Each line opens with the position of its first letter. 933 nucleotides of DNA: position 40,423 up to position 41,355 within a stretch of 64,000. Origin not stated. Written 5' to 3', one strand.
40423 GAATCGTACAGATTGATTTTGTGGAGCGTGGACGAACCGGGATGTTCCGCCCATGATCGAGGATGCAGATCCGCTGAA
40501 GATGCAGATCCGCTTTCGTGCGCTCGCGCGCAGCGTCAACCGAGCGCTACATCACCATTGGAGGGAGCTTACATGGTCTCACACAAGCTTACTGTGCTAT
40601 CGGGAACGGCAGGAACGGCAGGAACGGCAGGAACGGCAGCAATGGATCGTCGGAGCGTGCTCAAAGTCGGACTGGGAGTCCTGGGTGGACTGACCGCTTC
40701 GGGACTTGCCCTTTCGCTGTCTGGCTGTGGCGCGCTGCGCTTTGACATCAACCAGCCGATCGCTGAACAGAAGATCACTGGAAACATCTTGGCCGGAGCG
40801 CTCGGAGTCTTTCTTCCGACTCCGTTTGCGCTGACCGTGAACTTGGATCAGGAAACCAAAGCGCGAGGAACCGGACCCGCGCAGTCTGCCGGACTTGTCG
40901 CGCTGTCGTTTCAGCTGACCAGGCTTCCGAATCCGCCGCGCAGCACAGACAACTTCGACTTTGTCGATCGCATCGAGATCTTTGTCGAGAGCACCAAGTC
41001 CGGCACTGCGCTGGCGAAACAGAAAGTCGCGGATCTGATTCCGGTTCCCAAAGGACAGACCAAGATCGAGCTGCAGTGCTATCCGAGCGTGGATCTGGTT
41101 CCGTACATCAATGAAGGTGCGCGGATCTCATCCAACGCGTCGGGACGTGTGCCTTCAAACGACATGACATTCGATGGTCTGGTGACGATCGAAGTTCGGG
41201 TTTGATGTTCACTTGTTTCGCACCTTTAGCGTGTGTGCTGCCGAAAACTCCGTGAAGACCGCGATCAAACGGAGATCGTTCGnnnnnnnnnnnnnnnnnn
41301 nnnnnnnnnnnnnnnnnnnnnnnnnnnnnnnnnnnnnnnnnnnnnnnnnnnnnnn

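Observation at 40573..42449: Lipoprotein + signal-less peptidoglycan amidase pair: candidate T6SS immunity/effector module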

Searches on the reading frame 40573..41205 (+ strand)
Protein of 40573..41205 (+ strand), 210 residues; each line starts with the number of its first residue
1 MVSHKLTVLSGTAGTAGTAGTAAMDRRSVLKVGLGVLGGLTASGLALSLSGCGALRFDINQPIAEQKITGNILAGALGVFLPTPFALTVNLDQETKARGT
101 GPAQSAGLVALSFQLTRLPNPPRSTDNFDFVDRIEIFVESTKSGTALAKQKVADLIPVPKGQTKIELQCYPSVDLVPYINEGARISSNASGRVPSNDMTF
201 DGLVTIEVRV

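Call 4: search_protein_families(library=pfam, proteins=[window:40573-41205:+], max_evalue=0.01)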
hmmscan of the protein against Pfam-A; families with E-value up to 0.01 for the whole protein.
window:40573-41205:+ (210 aa): 0 families

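Call 6: search_protein_families(library=ncbifam, proteins=[window:40573-41205:+], max_evalue=0.01)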
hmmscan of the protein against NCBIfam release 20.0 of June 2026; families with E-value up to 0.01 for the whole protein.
window:40573-41205:+ (210 aa): 0 families

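Call 19: find_homologous_proteins(query=window:40642-41205:+, max_evalue=0.001)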
Query window:40642-41205:+ (187 aa): 29 proteins with E <= 0.001 among 1082 candidates.
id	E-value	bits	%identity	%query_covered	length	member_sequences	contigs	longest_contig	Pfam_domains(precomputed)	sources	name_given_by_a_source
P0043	7.1e-112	389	97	100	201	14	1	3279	-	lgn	-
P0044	2.7e-101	355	90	99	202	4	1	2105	-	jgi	-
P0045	1.2e-98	346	89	97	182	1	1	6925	-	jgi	jgi:hypothetical protein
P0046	1.0e-89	317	77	99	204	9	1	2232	-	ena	-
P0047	2.8e-84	299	74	99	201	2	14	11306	-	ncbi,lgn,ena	-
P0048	4.8e-79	282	71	100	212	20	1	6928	-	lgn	-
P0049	2.1e-78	280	68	100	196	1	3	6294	-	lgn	-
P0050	3.5e-78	279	69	99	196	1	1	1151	-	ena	-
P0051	5.7e-78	279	68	100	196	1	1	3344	-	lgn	-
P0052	4.6e-77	276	72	87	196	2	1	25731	-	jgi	jgi:hypothetical protein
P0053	2.2e-76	274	74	85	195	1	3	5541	-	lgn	-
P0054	4.0e-76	273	69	99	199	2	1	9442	-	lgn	-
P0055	1.9e-75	271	68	100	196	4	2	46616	-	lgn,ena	-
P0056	2.7e-75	270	65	99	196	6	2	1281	-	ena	-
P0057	3.4e-75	270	62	100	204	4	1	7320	-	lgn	-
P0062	7.5e-74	265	68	98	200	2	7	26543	-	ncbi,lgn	-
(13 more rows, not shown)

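Call 21: find_encoding_contigs(protein=P0055, flank=8000, max_places=2)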
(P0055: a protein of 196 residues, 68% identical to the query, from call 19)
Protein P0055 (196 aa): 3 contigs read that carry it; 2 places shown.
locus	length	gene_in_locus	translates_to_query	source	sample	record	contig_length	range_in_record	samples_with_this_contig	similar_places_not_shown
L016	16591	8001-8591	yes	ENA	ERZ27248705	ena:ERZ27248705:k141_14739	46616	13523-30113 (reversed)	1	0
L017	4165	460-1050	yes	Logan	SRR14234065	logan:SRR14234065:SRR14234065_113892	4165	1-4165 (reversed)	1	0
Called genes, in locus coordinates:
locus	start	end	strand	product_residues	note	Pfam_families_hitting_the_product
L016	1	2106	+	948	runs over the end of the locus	PF13424:TPR_12, PF12770:CHAT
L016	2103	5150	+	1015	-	PF24885:TPR_NPHP3, PF13424:TPR_12, PF17874:TPR_MalT, PF24885:TPR_NPHP3, PF13374:TPR_10, PF13424:TPR_12, PF13374:TPR_10, PF13424:TPR_12, +19 more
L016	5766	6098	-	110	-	PF00069:Pkinase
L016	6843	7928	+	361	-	PF00158:Sigma54_activat, PF14532:Sigma54_activ_2, PF07728:AAA_5 (faint), PF25601:AAA_lid_14, PF02954:HTH_8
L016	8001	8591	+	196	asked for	-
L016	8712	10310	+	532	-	PF00082:Peptidase_S8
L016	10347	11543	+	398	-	-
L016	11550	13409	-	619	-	PF13667:ThiC-associated, PF01964:ThiC_Rad_SAM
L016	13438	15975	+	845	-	-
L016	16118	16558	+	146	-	PF00334:NDK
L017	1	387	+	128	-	?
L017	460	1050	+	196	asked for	-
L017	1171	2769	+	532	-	PF00082:Peptidase_S8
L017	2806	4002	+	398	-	-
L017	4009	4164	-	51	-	?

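Call 22: find_encoding_contigs(protein=P0062, flank=8000, max_places=2)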
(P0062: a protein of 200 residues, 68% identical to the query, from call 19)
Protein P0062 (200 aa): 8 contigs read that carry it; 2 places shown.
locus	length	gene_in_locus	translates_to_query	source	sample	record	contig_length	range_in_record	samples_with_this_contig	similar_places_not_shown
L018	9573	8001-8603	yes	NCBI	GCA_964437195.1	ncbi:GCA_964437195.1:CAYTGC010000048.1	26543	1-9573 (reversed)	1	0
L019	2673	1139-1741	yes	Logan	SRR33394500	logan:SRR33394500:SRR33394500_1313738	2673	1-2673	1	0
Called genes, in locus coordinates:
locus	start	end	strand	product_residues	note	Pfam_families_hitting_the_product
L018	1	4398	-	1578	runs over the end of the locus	PF13191:AAA_16 (weak), PF20703:nSTAND1, PF23381:Beta-prop_IFT122_1st, PF25173:Beta-prop_WDR3_1st (weak), PF00400:WD40, PF24814:WD40_Prp19 (weak), PF25174:Beta-prop_THOC3 (weak), PF25175:Beta-prop_WDR5, +11 more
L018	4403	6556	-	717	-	PF12770:CHAT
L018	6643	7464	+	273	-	PF26164:Bact_GSDM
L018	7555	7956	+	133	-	PF02566:OsmC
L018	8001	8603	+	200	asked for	-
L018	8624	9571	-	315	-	?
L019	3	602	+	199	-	?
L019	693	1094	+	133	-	PF02566:OsmC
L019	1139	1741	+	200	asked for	-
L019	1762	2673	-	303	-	?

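Call 23: find_encoding_contigs(protein=P0047, flank=8000, max_places=2)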
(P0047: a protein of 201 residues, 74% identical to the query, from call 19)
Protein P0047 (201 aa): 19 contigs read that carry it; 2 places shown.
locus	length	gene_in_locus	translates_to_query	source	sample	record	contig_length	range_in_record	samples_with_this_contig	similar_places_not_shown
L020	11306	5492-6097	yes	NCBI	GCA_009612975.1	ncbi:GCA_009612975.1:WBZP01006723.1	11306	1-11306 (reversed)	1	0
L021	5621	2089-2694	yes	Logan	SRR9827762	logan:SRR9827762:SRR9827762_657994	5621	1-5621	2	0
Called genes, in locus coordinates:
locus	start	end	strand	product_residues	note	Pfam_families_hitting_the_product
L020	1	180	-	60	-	?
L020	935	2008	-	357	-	PF03781:FGE-sulfatase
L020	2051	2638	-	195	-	-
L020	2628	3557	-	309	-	PF00069:Pkinase, PF07714:PK_Tyr_Ser-Thr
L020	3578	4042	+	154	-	-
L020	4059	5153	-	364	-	PF00589:Phage_integrase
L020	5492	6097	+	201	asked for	-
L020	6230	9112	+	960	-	PF00069:Pkinase, PF07714:PK_Tyr_Ser-Thr, PF03109:ABC1 (weak), PF06293:Kdo (weak)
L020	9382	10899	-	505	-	PF01381:HTH_3, PF13560:HTH_31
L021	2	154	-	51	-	?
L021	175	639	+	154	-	-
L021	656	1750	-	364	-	PF00589:Phage_integrase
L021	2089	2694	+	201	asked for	-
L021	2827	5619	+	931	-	?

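Call 55: predict_structure(alignment_id=A2)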
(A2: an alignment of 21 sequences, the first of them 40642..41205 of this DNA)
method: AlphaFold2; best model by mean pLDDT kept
length: 187 residues; sequences in the alignment: 21
mean_pLDDT: 84.5   pTM: 0.75
mean pLDDT of the five models: 84.5, 84.4, 82.7, 82.5, 81.7
residues with pLDDT >= 90: 123; 70-90: 30; 50-70: 12; < 50: 22
segments of 3 or more residues with pLDDT < 50: 1-6, 10-24
pLDDT, mean of each block of 10 residues (from residue 1): 44 40 51 93 84 85 93 91 97 82 90 96 95 95 96 96 95 92 95
secondary structure, 60 per line:
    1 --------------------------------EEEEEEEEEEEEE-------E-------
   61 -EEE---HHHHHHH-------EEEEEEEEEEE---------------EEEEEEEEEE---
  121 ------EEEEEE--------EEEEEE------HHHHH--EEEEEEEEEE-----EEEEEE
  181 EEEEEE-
elements in order: E33-45 E62-64 H68-74 E82-92 E108-117 E127-132 E141-146 H153-157 E160-169 E175-186
